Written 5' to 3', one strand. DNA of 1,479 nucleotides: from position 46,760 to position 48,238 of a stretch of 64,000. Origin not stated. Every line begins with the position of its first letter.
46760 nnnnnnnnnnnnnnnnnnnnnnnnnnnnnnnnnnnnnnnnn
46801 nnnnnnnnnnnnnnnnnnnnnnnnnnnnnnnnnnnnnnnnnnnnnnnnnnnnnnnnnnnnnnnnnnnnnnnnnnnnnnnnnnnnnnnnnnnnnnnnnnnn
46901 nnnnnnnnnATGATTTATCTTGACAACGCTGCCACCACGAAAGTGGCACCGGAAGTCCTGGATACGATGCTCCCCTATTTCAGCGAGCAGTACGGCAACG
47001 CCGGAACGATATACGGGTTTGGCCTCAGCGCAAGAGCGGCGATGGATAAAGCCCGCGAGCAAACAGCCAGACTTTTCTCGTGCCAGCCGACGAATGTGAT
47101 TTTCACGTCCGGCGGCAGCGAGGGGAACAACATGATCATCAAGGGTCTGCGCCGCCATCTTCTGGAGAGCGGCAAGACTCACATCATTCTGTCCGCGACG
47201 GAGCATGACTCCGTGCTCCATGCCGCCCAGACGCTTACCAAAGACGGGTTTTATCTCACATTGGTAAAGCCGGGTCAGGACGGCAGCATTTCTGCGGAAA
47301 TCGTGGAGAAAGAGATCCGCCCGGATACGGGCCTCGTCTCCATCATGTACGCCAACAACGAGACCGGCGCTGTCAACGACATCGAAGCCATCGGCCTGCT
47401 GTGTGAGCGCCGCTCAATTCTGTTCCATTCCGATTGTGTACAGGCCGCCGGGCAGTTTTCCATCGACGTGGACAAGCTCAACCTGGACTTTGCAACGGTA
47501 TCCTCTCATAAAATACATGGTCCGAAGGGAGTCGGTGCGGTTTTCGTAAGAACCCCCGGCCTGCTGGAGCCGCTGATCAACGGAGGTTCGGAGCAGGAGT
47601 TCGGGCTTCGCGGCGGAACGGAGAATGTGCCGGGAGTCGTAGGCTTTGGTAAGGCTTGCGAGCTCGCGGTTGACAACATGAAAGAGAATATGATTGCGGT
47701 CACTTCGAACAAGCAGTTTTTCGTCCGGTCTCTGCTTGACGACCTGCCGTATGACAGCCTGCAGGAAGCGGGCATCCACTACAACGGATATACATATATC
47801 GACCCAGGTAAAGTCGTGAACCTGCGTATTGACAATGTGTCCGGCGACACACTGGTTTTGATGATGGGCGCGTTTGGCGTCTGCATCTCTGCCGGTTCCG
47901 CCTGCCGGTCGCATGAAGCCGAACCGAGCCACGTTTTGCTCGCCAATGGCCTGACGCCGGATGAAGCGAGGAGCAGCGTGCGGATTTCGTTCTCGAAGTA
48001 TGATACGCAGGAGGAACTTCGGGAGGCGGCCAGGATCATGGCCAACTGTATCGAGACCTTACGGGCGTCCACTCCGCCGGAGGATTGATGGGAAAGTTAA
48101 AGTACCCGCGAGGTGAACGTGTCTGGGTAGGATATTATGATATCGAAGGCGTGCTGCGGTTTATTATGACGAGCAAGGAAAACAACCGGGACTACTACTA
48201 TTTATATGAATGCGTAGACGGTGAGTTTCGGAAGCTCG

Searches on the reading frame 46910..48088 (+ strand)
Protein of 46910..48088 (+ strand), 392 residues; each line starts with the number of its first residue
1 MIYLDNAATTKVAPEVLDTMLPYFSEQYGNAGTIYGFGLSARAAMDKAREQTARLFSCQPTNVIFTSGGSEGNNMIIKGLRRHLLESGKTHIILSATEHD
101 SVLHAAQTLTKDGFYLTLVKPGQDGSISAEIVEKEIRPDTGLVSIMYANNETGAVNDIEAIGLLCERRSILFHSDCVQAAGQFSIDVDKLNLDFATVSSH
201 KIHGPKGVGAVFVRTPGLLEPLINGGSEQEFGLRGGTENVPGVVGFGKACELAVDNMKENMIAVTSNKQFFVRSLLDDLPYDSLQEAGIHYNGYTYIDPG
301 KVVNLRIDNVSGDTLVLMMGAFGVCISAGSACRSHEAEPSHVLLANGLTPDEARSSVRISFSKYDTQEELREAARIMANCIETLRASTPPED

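Call 96: search_protein_families(library=pfam, proteins=[window:46910-48088:+], max_evalue=0.001)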
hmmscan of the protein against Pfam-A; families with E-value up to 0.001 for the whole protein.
window:46910-48088:+ (392 aa): 1 family
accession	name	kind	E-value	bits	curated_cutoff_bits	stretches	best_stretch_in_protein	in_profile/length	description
PF00266.25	Aminotran_5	-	1.3e-71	241.9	21.5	1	2-370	1-368/371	Aminotransferase class-V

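Call 97: search_protein_families(library=ncbifam, proteins=[window:46910-48088:+], max_evalue=0.01)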
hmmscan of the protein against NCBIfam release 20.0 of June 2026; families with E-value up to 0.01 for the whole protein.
window:46910-48088:+ (392 aa): 24 families
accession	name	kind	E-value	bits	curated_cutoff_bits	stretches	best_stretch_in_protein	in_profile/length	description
TIGR03402.1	FeS_nifS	equivalog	3.4e-111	371.7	530.75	1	2-389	1-378/379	cysteine desulfurase NifS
TIGR03235.1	DNA_S_dndA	equivalog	2.1e-99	333.2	480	1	3-360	1-352/353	cysteine desulfurase DndA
NF010611.0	PRK14012.1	equivalog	3.6e-94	316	548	1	2-389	7-387/406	IscS subfamily cysteine desulfurase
TIGR02006.1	IscS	equivalog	2e-91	307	643.2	1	2-389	5-383/402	IscS subfamily cysteine desulfurase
TIGR03403.1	nifS_epsilon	equivalog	2e-84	283.7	587.7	1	2-386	1-378/382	NifS family cysteine desulfurase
NF002806.0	PRK02948.1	subfamily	2.7e-81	273.5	304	1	1-379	1-370/381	IscS subfamily cysteine desulfurase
TIGR01979.1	sufS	subfamily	4.2e-42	144.4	475.1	1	1-375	19-393/403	SufS family cysteine desulfurase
TIGR01977.1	am_tr_V_EF2568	hypoth_equivalog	1.5e-41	142.7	377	1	2-377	1-373/376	cysteine desulfurase family protein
NF041166.1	f2_encap_cargo1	exception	3.7e-26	92.4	800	1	1-216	246-463/623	family 2A encapsulin nanocompartment cargo protein cysteine desulfurase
TIGR01976.1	am_tr_V_VC1184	hypoth_equivalog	5.7e-25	88.4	352.35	1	1-372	19-396/401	cysteine desulfurase-like protein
NF006791.0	PRK09295.1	equivalog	3.8e-23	82.2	661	1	1-218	24-243/406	cysteine desulfurase SufS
NF008126.0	PRK10874.1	equivalog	6.1e-23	81.6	607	1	2-384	21-399/401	cysteine desulfurase CsdA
TIGR03392.1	FeS_syn_CsdA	equivalog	8.8e-23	81.1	493.6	1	2-382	18-394/398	cysteine desulfurase CsdA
NF040779.1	Sec_lyase_SclA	exception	1.3e-21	76.9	525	1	2-227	1-227/378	selenocysteine lyase SclA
TIGR03301.1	PhnW-AepZ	equivalog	4.1e-08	33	360.8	1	114-215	98-202/355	2-aminoethylphosphonate aminotransferase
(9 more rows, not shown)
